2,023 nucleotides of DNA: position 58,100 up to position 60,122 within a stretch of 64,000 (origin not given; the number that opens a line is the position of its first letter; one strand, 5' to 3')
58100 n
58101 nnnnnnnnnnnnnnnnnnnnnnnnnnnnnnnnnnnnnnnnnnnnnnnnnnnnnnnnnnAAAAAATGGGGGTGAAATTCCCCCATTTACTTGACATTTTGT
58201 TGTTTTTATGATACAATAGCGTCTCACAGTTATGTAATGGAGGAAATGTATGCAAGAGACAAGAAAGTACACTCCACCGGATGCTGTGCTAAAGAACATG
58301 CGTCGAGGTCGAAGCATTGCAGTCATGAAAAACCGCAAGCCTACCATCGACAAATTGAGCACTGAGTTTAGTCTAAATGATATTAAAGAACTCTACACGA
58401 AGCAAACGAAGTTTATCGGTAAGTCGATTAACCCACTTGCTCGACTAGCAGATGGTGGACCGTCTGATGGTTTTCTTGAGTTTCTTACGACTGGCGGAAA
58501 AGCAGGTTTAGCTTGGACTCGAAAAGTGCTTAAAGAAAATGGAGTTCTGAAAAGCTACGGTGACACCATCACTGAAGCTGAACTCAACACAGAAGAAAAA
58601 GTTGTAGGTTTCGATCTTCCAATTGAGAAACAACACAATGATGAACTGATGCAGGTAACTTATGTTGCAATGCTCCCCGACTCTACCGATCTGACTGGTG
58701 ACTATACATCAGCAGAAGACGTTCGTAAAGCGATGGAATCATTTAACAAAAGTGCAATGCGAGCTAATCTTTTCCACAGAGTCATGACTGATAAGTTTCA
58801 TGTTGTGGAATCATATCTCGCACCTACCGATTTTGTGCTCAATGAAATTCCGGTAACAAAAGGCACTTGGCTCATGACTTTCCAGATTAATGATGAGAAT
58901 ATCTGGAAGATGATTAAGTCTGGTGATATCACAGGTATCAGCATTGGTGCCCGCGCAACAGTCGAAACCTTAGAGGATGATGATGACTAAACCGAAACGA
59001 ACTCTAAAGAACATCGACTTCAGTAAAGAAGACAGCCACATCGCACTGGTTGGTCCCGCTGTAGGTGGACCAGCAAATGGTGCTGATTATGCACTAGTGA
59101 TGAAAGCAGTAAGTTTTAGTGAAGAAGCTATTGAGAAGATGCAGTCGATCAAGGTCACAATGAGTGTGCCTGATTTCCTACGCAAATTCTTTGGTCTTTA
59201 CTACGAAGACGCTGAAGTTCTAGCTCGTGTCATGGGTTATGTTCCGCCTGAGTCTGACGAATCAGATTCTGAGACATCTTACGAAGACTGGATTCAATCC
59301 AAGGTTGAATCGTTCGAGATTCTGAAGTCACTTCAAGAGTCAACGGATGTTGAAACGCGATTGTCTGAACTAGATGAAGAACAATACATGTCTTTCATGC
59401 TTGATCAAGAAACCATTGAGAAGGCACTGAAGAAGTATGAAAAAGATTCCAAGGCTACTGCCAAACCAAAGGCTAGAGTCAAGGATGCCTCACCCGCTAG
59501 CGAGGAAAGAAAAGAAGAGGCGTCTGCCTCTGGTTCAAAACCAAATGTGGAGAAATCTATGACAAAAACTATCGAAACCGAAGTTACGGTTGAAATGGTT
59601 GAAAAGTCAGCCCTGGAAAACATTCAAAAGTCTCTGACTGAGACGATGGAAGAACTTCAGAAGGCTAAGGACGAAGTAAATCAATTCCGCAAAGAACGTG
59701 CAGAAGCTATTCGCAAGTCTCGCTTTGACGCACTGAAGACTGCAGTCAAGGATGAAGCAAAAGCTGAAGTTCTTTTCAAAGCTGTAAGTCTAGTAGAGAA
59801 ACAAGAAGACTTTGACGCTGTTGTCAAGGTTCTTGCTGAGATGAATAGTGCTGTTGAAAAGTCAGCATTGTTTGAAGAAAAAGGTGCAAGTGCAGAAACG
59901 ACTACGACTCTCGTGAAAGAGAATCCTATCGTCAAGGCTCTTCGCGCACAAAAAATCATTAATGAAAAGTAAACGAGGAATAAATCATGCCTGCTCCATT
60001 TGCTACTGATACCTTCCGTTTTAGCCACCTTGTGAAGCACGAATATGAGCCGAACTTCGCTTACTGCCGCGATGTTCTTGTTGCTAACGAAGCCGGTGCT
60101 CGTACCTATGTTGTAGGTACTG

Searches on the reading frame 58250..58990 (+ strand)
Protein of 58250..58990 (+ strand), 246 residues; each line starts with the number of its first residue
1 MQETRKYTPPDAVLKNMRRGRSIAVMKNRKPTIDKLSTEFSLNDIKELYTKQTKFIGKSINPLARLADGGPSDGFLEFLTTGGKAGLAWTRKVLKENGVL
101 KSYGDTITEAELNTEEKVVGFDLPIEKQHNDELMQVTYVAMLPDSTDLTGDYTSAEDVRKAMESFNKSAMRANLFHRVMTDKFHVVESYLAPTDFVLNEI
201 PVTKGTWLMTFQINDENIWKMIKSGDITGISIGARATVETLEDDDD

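Call 22: search_protein_families(library=phrogs, proteins=[window:58250-58990:+], max_evalue=0.00001)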
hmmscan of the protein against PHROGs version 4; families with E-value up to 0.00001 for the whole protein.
window:58250-58990:+ (246 aa): 9 families
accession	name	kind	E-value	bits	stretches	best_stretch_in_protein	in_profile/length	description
phrog_1530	-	other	1.9e-36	127.2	1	127-244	240-357/379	DNA methyltransferase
phrog_3017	-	head and packaging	4.7e-26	92.9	1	123-243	40-159/402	head maturation protease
phrog_13242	-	unknown function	2.3e-19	70.7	1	131-236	317-423/450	-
phrog_34096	-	head and packaging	2.3e-14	54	1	135-238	135-237/412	head maturation protease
phrog_15223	-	other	1.9e-12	48.5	1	127-242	7-120/199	protease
phrog_19260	-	unknown function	8.7e-11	42.8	1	130-243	43-157/253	-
phrog_26743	-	unknown function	1.2e-07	32.2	1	131-235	22-132/465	-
phrog_33677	-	head and packaging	4.1e-07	30.4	1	139-243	162-271/564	head maturation protease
phrog_9979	-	unknown function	7.8e-06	26.3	0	114-222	26-141/278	-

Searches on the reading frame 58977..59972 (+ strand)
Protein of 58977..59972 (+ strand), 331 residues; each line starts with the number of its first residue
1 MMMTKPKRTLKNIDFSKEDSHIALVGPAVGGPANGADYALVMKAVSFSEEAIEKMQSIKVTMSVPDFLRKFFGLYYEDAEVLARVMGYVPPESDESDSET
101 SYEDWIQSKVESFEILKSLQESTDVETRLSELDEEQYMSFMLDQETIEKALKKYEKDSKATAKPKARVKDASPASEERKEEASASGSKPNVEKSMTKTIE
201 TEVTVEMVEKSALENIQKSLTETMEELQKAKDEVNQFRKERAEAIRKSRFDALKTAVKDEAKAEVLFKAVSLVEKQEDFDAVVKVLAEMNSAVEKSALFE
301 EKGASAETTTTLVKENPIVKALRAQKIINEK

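Call 22: search_protein_families(library=phrogs, proteins=[window:58977-59972:+], max_evalue=0.00001)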
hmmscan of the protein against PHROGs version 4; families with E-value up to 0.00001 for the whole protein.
window:58977-59972:+ (331 aa): 1 family
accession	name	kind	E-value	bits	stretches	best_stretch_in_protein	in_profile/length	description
phrog_4103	-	unknown function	5.4e-54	185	1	2-311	1-286/304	-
